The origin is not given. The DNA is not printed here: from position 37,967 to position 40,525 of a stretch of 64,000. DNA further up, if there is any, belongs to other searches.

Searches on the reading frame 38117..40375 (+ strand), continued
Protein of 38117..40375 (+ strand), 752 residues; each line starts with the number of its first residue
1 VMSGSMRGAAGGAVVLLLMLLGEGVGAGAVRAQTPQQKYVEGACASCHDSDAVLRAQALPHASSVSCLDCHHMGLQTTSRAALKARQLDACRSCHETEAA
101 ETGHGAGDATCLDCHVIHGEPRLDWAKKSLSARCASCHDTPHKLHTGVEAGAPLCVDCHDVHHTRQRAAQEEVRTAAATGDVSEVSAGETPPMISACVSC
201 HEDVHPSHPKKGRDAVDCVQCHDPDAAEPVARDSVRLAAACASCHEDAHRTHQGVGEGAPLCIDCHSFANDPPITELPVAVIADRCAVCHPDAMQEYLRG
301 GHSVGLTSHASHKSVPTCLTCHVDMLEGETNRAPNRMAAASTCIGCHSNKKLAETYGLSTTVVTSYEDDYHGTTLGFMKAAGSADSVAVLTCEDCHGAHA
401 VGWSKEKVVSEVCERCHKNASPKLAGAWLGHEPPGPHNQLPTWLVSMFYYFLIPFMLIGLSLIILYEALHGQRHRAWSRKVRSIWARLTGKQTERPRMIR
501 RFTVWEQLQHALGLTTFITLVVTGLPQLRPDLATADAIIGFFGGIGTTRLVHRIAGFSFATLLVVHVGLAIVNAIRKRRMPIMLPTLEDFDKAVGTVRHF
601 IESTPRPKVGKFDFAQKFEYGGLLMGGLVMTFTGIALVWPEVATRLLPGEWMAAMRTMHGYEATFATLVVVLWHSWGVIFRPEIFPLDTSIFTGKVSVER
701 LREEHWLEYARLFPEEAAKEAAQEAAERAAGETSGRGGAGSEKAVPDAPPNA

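Call 67: find_homologous_proteins(query=window:38117-40372:+, max_evalue=1e-30)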
Query window:38117-40372:+ (752 aa): 175 proteins with E <= 1e-30 among 8000 candidates; the best 120 are listed.
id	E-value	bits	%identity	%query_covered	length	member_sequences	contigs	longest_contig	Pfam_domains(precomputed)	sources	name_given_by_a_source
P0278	0.0e+0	1752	100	100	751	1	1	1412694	PF09699.16,PF14537.12,PF01292.27,PF14522.12,PF22113.2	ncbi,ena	-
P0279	0.0e+0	1451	82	100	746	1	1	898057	PF09699.16,PF14537.12,PF01292.27,PF14522.12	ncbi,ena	-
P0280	3.5e-285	966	60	91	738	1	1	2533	PF09699.16,PF14537.12,PF01292.27,PF14522.12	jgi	jgi:cytochrome b subunit of formate dehydrogenase/nitrate/TMAO reductase-like tetraheme cytochrome c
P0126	1.4e-269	915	56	91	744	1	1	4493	PF09699.16,PF14537.12,PF01292.27,PF14522.12,PF22113.2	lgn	-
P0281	1.0e-266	905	56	89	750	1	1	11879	PF09699.16,PF14537.12,PF01292.27,PF14522.12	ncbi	-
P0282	5.3e-202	691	47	95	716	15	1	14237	PF09699.16,PF14537.12,PF01292.27,PF14522.12,PF22113.2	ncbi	-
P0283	1.0e-199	684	47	96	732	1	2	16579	PF09699.16,PF14537.12,PF01292.27,PF14522.12,PF22113.2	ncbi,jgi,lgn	ncbi:MAG: cytochrome c3 family protein [Gemmatimonadota bacterium]|jgi:cytochrome b subunit of forma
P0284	7.3e-198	678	45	93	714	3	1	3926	PF09699.16,PF14537.12,PF01292.27,PF14522.12,PF22113.2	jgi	jgi:formate dehydrogenase subunit gamma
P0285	5.8e-196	671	46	92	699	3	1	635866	PF09699.16,PF14537.12,PF01292.27,PF14522.12,PF22113.2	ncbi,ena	-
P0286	1.1e-193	664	48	97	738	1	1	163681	PF09699.16,PF14537.12,PF01292.27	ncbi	-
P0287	1.3e-193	664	46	92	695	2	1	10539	PF09699.16,PF14537.12,PF01292.27,PF14522.12,PF22113.2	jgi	-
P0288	1.3e-193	664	46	93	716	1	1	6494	PF09699.16,PF14537.12,PF01292.27,PF14522.12,PF22113.2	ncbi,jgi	jgi:cytochrome b subunit of formate dehydrogenase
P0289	6.9e-191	655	45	92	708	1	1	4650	PF09699.16,PF14537.12,PF01292.27,PF14522.12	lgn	-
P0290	1.2e-190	654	45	92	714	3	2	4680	PF09699.16,PF14537.12,PF01292.27,PF14522.12,PF22113.2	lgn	-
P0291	8.5e-188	644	46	94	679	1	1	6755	PF09699.16,PF14537.12,PF01292.27,PF14522.12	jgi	-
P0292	3.7e-187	642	47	91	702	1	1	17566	PF09699.16,PF14537.12,PF01292.27,PF14522.12,PF22113.2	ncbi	-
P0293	7.8e-187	641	45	95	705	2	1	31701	PF09699.16,PF14537.12,PF01292.27,PF14522.12,PF22113.2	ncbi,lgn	-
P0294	1.2e-184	634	44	94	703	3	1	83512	PF09699.16,PF14537.12,PF01292.27,PF14522.12,PF22113.2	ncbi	-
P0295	2.3e-183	630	44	95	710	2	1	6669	PF09699.16,PF14537.12,PF01292.27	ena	-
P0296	4.2e-183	629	45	92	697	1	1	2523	PF09699.16,PF14537.12,PF01292.27,PF14522.12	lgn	-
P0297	5.5e-183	629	43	91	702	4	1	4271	PF09699.16,PF14537.12,PF01292.27,PF14522.12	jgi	jgi:formate dehydrogenase subunit gamma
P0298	1.4e-182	627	44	94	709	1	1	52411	PF09699.16,PF14537.12,PF01292.27,PF14522.12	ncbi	-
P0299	2.0e-182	627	45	95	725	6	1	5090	PF09699.16,PF14537.12,PF01292.27,PF14522.12,PF22113.2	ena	-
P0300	9.6e-182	624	43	93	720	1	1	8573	PF09699.16,PF14537.12,PF01292.27,PF14522.12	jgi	jgi:predicted CXXCH cytochrome family protein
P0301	9.1e-181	621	44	96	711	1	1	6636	PF09699.16,PF14537.12,PF01292.27,PF14522.12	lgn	-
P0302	1.4e-180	621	44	92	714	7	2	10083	PF09699.16,PF14537.12,PF01292.27,PF14522.12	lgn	-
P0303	3.1e-180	619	45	89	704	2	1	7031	PF09699.16,PF14537.12,PF01292.27,PF14522.12,PF22113.2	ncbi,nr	ncbi:MAG: cytochrome c3 family protein [Longimicrobiales bacterium]|nr:cytochrome c3 family protein 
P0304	1.1e-179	618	45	93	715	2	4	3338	PF09699.16,PF14537.12,PF01292.27,PF14522.12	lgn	-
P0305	2.1e-179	617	45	92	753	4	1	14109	PF09699.16,PF14537.12,PF01292.27,PF14522.12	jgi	-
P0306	1.8e-176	607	44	90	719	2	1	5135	PF09699.16,PF14537.12,PF01292.27,PF14522.12,PF22113.2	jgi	jgi:cytochrome b subunit of formate dehydrogenase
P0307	2.5e-176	607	44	90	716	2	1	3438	PF09699.16,PF14537.12,PF01292.27,PF14522.12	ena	-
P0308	3.0e-176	606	44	95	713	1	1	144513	PF09699.16,PF14537.12,PF01292.27,PF14522.12,PF22113.2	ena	-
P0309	1.8e-175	604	43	91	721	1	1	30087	PF09699.16,PF14537.12,PF01292.27,PF14522.12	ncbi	-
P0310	3.6e-175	603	43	89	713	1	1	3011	PF09699.16,PF14537.12,PF01292.27,PF14522.12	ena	-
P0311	6.1e-173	595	44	95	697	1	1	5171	PF09699.16,PF14537.12,PF01292.27,PF14522.12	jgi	-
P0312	1.9e-172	594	44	94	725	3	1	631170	PF09699.16,PF14537.12,PF01292.27,PF14522.12,PF22113.2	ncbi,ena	-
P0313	2.3e-172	593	44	89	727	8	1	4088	PF09699.16,PF14537.12,PF01292.27,PF14522.12,PF22113.2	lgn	-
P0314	4.1e-172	593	45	89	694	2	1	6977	PF09699.16,PF14537.12,PF01292.27,PF13717.12,PF14522.12,PF22113.2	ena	-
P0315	8.8e-171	588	42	95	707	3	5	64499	PF09699.16,PF14537.12,PF01292.27,PF14522.12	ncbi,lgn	ncbi:MAG: hypothetical protein AMXMBFR53_28460 [Gemmatimonadota bacterium]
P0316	1.9e-163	564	42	94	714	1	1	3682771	PF09699.16,PF14537.12,PF01292.27,PF14522.12,PF22113.2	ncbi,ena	-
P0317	1.2e-159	551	43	90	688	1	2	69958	PF09699.16,PF14537.12,PF01292.27,PF14522.12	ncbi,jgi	-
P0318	1.7e-158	548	42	91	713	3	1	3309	PF09699.16,PF14537.12,PF01292.27,PF14522.12,PF22113.2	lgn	-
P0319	6.7e-156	539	42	90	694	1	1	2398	PF09699.16,PF14537.12,PF01292.27,PF14522.12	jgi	jgi:formate dehydrogenase subunit gamma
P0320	2.2e-146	507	49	62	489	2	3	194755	PF14537.12,PF01292.27,PF14522.12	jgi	jgi:cytochrome b subunit of formate dehydrogenase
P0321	5.9e-146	506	45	69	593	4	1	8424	PF09699.16,PF14537.12,PF01292.27,PF14522.12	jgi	-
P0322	1.7e-144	501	44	69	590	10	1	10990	PF09699.16,PF14537.12,PF01292.27,PF14522.12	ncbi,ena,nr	ncbi:MAG TPA: cytochrome b/b6 domain-containing protein [Gemmatimonadales bacterium]|nr:cytochrome b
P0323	2.8e-144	501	45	69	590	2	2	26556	PF09699.16,PF14537.12,PF01292.27,PF14522.12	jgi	-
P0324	7.0e-143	496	43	72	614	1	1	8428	PF09699.16,PF14537.12,PF01292.27,PF14522.12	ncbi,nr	ncbi:MAG: hypothetical protein HKM89_10470 [Gemmatimonadales bacterium]|nr:hypothetical protein [Gem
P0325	2.2e-141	491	44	70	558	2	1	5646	PF09699.16,PF14537.12,PF01292.27,PF14522.12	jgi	-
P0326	2.6e-120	421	41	75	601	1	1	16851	PF09699.16,PF14537.12,PF01292.27,PF14522.12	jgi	-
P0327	3.8e-118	414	38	72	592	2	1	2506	PF09699.16,PF14537.12,PF01292.27,PF14522.12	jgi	-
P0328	9.6e-69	251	30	75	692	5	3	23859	PF09699.16,PF14537.12,PF01292.27,PF14522.12,PF22113.2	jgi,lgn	jgi:formate dehydrogenase gamma subunit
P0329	1.5e-60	224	29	67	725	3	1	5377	PF09699.16,PF14537.12,PF01292.27,PF02085.22,PF14522.12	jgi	-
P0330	1.4e-59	220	28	88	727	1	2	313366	PF09699.16,PF14537.12,PF22678.2,PF01292.27,PF02085.22,PF14522.12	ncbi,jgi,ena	-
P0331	5.1e-56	209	28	90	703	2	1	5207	PF14358.12,PF09699.16,PF14537.12,PF01292.27,PF14522.12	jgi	jgi:formate dehydrogenase gamma subunit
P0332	1.6e-54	204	29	82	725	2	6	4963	PF14358.12,PF09699.16,PF14537.12,PF01292.27,PF02085.22,PF14522.12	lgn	-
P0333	2.8e-54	203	27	95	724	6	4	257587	PF09699.16,PF14537.12,PF01292.27,PF14522.12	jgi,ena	jgi:predicted CXXCH cytochrome family protein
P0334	5.3e-54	202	26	87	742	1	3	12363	PF09699.16,PF14537.12,PF01292.27,PF02085.22,PF14522.12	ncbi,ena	-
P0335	2.4e-53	200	27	92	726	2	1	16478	PF14358.12,PF09699.16,PF14537.12,PF01292.27,PF02085.22,PF14522.12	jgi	jgi:cytochrome b subunit of formate dehydrogenase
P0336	2.5e-53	200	28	92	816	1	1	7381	PF09699.16,PF14537.12,PF22678.2,PF01292.27,PF02085.22,PF00684.26,PF14522.12,PF22113.2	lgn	-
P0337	3.1e-53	200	27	88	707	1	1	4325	PF09699.16,PF14537.12,PF01292.27,PF02085.22,PF14522.12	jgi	jgi:formate dehydrogenase gamma subunit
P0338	4.8e-53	199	26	88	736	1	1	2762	PF14358.12,PF09699.16,PF14537.12,PF01292.27,PF02085.22,PF14522.12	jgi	jgi:cytochrome b subunit of formate dehydrogenase/nitrate reductase cytochrome c-type subunit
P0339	7.4e-53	198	27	87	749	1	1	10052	PF09699.16,PF14537.12,PF22678.2,PF01292.27,PF02085.22,PF14522.12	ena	-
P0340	1.3e-52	197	29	66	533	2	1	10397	PF09699.16,PF14537.12,PF01292.27,PF14522.12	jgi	jgi:formate dehydrogenase gamma subunit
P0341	2.1e-52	197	27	89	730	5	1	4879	PF09699.16,PF14537.12,PF01292.27,PF14522.12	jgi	jgi:predicted CXXCH cytochrome family protein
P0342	2.7e-52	196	27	91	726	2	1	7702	PF14358.12,PF09699.16,PF14537.12,PF01292.27,PF02085.22,PF14522.12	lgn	-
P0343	1.9e-51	194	26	83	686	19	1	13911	PF09699.16,PF14537.12,PF01292.27,PF02085.22,PF14522.12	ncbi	-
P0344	2.2e-51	193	28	89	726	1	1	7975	PF09699.16,PF14537.12,PF01292.27,PF02085.22,PF14522.12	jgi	jgi:predicted CXXCH cytochrome family protein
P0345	1.5e-50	191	25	86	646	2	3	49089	PF09699.16,PF14537.12,PF01292.27,PF02085.22,PF00684.26,PF14522.12,PF22113.2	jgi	-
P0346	6.2e-50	189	26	92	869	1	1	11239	PF09699.16,PF14537.12,PF22678.2,PF01292.27,PF03264.20,PF02085.22,PF14522.12,PF22113.2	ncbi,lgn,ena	-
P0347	6.4e-50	189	25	91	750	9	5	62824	PF09699.16,PF14537.12,PF01292.27,PF02085.22,PF14522.12,PF22113.2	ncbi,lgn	-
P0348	1.7e-49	187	26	83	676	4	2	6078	PF09699.16,PF14537.12,PF01292.27,PF03264.20,PF14522.12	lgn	-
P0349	6.3e-49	185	27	88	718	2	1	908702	PF09699.16,PF14537.12,PF01292.27,PF02085.22,PF14522.12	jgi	jgi:predicted CXXCH cytochrome family protein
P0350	2.8e-48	183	27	88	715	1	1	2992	PF09699.16,PF14537.12,PF01292.27,PF02085.22,PF14522.12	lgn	-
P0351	3.8e-48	183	27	89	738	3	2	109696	PF09699.16,PF14537.12,PF01292.27,PF02085.22,PF14522.12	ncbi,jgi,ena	-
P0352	4.0e-48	183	28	87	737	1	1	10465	PF09699.16,PF14537.12,PF22678.2,PF01292.27,PF02085.22,PF14522.12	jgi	jgi:cytochrome b subunit of formate dehydrogenase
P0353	4.8e-48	182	26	84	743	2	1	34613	PF09699.16,PF14537.12,PF01292.27,PF02085.22,PF14522.12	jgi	-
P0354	9.7e-48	181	26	90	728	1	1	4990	PF14537.12,PF01292.27,PF02085.22,PF14522.12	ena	-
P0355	1.7e-47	181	26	86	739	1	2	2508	PF09699.16,PF14537.12,PF22678.2,PF01292.27,PF02085.22,PF14522.12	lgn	-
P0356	3.2e-47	180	25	88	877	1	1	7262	PF09699.16,PF14537.12,PF01292.27,PF02085.22,PF14522.12,PF22113.2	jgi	-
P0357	5.2e-47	179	26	92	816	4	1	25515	PF14358.12,PF09699.16,PF14537.12,PF01292.27,PF02085.22,PF14522.12,PF22113.2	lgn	-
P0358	8.5e-47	178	28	80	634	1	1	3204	PF09699.16,PF14537.12,PF01292.27,PF02085.22,PF14522.12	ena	-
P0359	2.9e-46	176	25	91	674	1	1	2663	PF09699.16,PF14537.12,PF22678.2,PF01292.27,PF02085.22,PF14522.12,PF22113.2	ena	-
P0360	5.4e-46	176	27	88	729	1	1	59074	PF14358.12,PF09699.16,PF14537.12,PF01292.27,PF14522.12,PF22113.2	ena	-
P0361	7.5e-46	175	26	88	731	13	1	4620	PF09699.16,PF14537.12,PF01292.27,PF02085.22,PF14522.12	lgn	-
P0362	9.8e-46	175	26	90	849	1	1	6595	PF09699.16,PF14537.12,PF01292.27,PF02085.22,PF14522.12,PF22113.2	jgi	jgi:cytochrome b subunit of formate dehydrogenase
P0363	1.2e-45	174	27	82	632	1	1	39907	PF09699.16,PF14537.12,PF01292.27,PF00684.26,PF14522.12,PF22113.2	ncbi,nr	ncbi:MAG: cytochrome b/b6 domain-containing protein [Candidatus Omnitrophica bacterium]|nr:cytochrom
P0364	2.7e-45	173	27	77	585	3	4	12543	PF14358.12,PF09699.16,PF14537.12,PF01292.27,PF14522.12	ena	-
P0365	4.7e-45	172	26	88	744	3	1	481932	PF09699.16,PF14537.12,PF22678.2,PF01292.27,PF02085.22,PF14522.12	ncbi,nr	ncbi:cytochrome B [Opitutaceae bacterium EW11]|nr:cytochrome B [Opitutaceae bacterium EW11]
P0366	5.2e-45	172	27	91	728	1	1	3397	PF14358.12,PF09699.16,PF14537.12,PF01292.27,PF02085.22,PF14522.12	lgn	-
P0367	5.4e-45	172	27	84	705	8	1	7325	PF09699.16,PF14537.12,PF01292.27,PF02085.22,PF00684.26,PF14522.12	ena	-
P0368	6.9e-45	172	26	93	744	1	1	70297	PF14358.12,PF09699.16,PF14537.12,PF01292.27,PF02085.22,PF14522.12,PF22113.2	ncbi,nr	ncbi:MAG: cytochrome b/b6 domain-containing protein [Opitutaceae bacterium]|nr:cytochrome b/b6 domai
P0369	7.5e-45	172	27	89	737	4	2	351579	PF09699.16,PF14537.12,PF01292.27,PF02085.22,PF14522.12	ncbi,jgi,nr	ncbi:MAG TPA: cytochrome c3 family protein [Lacunisphaera sp.]|jgi:cytochrome b subunit of formate d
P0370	8.4e-45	172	28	79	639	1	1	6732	PF09699.16,PF14537.12,PF01292.27,PF02085.22,PF14522.12,PF22113.2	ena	-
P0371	1.0e-44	171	26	92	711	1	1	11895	PF09699.16,PF14537.12,PF01292.27,PF02085.22,PF14522.12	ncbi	-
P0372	1.5e-44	171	26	91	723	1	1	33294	PF09699.16,PF14537.12,PF01292.27,PF02085.22,PF14522.12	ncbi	-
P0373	3.8e-44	169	27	88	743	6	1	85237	PF14358.12,PF09699.16,PF14537.12,PF01292.27,PF02085.22,PF14522.12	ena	-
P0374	6.3e-44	169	26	86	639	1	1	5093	PF09699.16,PF14537.12,PF01292.27,PF02085.22,PF14522.12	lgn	-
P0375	8.0e-44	168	27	72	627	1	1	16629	PF09699.16,PF14537.12,PF01292.27,PF02085.22,PF14522.12,PF22113.2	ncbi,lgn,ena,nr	ncbi:MAG: hypothetical protein AUJ71_00175 [Candidatus Omnitrophica bacterium CG1_02_49_16]|nr:MAG: 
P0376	1.2e-43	168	26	74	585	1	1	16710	PF14358.12,PF09699.16,PF14537.12,PF01292.27,PF14522.12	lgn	-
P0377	1.8e-43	167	26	82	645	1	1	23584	PF09699.16,PF14537.12,PF01292.27,PF14522.12,PF22113.2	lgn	-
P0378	2.3e-43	167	26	85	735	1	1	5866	PF14358.12,PF09699.16,PF14537.12,PF01292.27,PF02085.22,PF14522.12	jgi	jgi:formate dehydrogenase gamma subunit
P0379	4.1e-43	166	27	90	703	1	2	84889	PF14358.12,PF09699.16,PF14537.12,PF01292.27,PF02085.22,PF14522.12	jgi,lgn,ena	jgi:cytochrome b subunit of formate dehydrogenase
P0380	5.0e-43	166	26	70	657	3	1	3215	PF14358.12,PF09699.16,PF14537.12,PF01292.27,PF03264.20,PF02085.22,PF14522.12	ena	-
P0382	2.2e-42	164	29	76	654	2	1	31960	PF14537.12,PF01292.27,PF00684.26,PF14522.12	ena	-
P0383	3.5e-42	163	25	69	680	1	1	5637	PF09699.16,PF14537.12,PF01292.27,PF14522.12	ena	-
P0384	3.7e-42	163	25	68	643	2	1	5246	PF09699.16,PF14537.12,PF01292.27,PF03264.20,PF14522.12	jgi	jgi:formate dehydrogenase gamma subunit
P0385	5.6e-42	162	23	81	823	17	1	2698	PF14358.12,PF09699.16,PF14537.12,PF22678.2,PF01292.27,PF02085.22,PF00684.26,PF14522.12,PF22113.2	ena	-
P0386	7.8e-42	162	23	84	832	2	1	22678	PF09699.16,PF14537.12,PF22678.2,PF01292.27,PF02085.22,PF14522.12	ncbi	-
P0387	1.4e-41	161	27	71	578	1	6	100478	PF14358.12,PF09699.16,PF14537.12,PF22678.2,PF01292.27,PF14522.12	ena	-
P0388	1.9e-41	161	28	70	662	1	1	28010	PF09699.16,PF14537.12,PF01292.27,PF03264.20,PF14522.12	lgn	-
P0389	2.2e-41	160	24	70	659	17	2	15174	PF09699.16,PF14537.12,PF01292.27,PF03264.20,PF14522.12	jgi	-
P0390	2.6e-41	160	24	69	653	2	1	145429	PF09699.16,PF14537.12,PF01292.27,PF03264.20,PF14522.12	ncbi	-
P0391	3.4e-41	160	26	68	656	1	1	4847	PF14358.12,PF09699.16,PF14537.12,PF01292.27,PF03264.20,PF02085.22,PF14522.12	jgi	jgi:formate dehydrogenase gamma subunit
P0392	4.5e-41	159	27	76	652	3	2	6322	PF09699.16,PF14537.12,PF01292.27,PF02085.22,PF14522.12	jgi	jgi:cytochrome b subunit of formate dehydrogenase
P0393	4.9e-41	159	24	70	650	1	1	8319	PF09699.16,PF14537.12,PF01292.27,PF14522.12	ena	-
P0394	1.2e-40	158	27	74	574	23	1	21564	PF09699.16,PF14537.12,PF01292.27,PF14522.12,PF22113.2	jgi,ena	-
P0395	1.7e-40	157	27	95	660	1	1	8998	PF09699.16,PF14537.12,PF01292.27,PF02085.22,PF14522.12,PF22113.2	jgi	jgi:cytochrome b subunit of formate dehydrogenase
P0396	5.3e-40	156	25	69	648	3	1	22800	PF09699.16,PF14537.12,PF01292.27,PF03264.20,PF14522.12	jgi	jgi:formate dehydrogenase gamma subunit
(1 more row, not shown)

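Call 76: predict_structure(alignment_id=A7)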
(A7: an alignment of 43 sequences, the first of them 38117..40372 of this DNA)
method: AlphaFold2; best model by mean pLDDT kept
length: 752 residues; sequences in the alignment: 43
mean_pLDDT: 71.4   pTM: 0.56
mean pLDDT of the five models: 71.4, 70.9, 67.6, 61.8, 61.7
residues with pLDDT >= 90: 89; 70-90: 368; 50-70: 179; < 50: 116
segments of 3 or more residues with pLDDT < 50: 1-6, 8-10, 23-39, 53-64, 73-77, 100-107, 162-189, 418-431, 684-687, 740-747
pLDDT, mean of each block of 10 residues (from residue 1): 44 58 43 40 52 47 51 51 71 58 50 61 62 70 62 69 41 39 46 66 71 70 61 74 67 72 77 74 86 87 73 74 64 67 86 80 74 77 64 77 59 51 46 70 92 92 86 74 84 85 87 88 81 81 82 92 90 91 86 86 86 82 89 88 79 88 87 74 56 85 89 93 90 64 48 43
secondary structure, 60 per line:
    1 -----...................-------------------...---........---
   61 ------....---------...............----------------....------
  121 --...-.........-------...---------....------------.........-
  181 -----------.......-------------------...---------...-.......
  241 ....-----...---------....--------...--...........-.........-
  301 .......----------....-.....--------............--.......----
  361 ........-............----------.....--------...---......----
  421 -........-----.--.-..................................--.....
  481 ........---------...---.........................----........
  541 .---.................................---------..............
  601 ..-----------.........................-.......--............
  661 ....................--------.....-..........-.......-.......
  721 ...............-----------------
elements in order (helices of 4 or more, strands of 3 or more residues): H6-24 H50-57 H67-70 H80-94 H111-114 H127-135 H155-158 H171-179 H192-198 H234-244 H262-265 H279-289 H291-299 H301-307 H318-321 H323-327 H336-347 H350-356 H361-368 H370-381 H392-396 H411-416 H422-429 H440-473 H476-488 E498-500 H504-528 H533-541 H545-577 H587-602 H614-638 H640-646 H649-680 H689-693 E695-697 H698-704 H706-712 H714-735
